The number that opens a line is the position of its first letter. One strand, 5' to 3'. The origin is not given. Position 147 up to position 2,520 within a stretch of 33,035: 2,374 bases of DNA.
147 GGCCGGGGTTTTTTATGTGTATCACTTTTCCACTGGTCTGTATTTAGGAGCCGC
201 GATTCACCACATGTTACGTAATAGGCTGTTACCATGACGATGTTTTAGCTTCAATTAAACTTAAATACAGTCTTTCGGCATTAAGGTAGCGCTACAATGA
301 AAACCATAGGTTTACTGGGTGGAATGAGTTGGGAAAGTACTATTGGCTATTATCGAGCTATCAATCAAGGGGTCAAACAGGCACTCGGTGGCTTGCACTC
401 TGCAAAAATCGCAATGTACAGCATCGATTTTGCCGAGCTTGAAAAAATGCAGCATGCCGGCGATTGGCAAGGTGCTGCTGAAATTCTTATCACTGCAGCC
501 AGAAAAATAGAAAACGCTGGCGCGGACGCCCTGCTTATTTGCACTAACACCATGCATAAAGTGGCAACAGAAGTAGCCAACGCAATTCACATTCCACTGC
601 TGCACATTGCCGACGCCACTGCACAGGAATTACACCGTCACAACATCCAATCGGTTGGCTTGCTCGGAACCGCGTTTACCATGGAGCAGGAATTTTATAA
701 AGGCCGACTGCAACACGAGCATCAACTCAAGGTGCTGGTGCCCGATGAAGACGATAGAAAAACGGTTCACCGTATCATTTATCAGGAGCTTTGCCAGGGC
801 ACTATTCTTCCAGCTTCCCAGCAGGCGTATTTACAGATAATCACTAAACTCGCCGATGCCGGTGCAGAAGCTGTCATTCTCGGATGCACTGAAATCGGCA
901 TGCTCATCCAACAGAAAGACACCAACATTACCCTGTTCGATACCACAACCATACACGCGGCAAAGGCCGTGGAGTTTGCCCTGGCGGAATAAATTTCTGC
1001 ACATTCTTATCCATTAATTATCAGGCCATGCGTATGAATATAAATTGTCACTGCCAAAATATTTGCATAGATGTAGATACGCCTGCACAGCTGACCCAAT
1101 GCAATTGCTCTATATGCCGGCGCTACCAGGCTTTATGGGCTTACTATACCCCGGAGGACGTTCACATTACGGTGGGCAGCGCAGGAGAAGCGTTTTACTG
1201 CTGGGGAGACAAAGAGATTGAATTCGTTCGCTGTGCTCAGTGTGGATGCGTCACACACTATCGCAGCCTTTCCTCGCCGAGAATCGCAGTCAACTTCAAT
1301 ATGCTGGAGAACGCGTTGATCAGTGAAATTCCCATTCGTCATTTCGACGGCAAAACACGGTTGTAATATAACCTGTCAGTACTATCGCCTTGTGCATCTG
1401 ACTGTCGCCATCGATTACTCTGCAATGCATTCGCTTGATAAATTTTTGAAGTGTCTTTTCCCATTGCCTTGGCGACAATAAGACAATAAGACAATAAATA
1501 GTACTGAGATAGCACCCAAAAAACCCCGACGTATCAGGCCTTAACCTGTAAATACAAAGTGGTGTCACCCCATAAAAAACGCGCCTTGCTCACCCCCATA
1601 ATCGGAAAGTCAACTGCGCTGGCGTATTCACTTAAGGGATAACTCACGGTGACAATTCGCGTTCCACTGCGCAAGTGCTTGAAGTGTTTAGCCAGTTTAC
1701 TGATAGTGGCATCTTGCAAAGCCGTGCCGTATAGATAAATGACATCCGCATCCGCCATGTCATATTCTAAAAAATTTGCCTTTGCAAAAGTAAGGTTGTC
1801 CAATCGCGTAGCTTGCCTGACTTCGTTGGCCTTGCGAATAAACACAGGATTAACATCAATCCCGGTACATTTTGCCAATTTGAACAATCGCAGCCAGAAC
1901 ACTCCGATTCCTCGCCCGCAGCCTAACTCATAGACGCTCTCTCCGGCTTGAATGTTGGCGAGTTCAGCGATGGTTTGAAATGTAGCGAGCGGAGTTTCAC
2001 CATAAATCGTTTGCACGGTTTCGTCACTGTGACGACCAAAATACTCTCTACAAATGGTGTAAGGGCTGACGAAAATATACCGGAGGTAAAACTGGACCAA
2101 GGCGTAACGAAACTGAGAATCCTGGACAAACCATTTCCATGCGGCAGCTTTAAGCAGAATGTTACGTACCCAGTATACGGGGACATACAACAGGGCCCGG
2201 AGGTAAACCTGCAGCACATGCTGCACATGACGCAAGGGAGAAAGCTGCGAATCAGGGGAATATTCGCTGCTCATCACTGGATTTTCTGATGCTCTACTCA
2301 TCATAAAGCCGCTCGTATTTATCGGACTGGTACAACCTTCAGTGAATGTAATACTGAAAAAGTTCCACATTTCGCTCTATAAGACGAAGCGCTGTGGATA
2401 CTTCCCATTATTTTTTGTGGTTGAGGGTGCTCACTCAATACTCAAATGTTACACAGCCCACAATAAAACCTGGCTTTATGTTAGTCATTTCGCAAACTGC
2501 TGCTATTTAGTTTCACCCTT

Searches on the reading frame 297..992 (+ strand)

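Call 12: search_protein_families(library=pfam, max_evalue=0.001, proteins=[window:297-992:+])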
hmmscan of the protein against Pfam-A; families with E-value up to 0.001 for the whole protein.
window:297-992:+ (231 aa): 2 families
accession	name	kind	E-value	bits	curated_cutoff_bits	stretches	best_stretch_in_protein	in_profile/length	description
PF01177.27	Asp_Glu_race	-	2.2e-42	145.7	31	1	7-224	1-211/211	Asp/Glu/Hydantoin racemase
PF02548.21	Pantoate_transf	-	0.00026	20.9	28.7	0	47-105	146-203/259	Ketopantoate hydroxymethyltransferase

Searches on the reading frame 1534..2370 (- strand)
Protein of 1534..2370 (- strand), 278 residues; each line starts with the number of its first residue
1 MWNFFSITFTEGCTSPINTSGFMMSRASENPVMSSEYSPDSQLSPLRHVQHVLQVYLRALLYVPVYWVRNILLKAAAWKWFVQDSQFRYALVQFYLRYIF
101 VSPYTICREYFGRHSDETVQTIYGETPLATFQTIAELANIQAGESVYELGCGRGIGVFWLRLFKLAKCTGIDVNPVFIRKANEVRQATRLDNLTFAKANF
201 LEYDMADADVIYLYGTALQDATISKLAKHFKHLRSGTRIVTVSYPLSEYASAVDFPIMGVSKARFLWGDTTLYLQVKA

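Call 12: search_protein_families(library=pfam, max_evalue=0.001, proteins=[window:1534-2370:-])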
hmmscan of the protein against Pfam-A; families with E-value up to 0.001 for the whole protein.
window:1534-2370:- (278 aa): 5 families
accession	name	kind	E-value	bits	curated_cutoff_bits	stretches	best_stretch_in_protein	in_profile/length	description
PF13847.12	Methyltransf_31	-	2e-10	41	27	1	141-244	2-112/145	Methyltransferase domain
PF13649.12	Methyltransf_25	-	1.1e-07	32.9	27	1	146-233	1-89/97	Methyltransferase domain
PF08241.18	Methyltransf_11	-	4e-05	24.6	21.2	1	148-215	2-68/95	Methyltransferase domain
PF08123.19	DOT1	-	5.7e-05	23.2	23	0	119-242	19-157/205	Histone methylation protein DOT1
PF08242.18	Methyltransf_12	-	0.00011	23.2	30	1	148-219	2-77/98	Methyltransferase domain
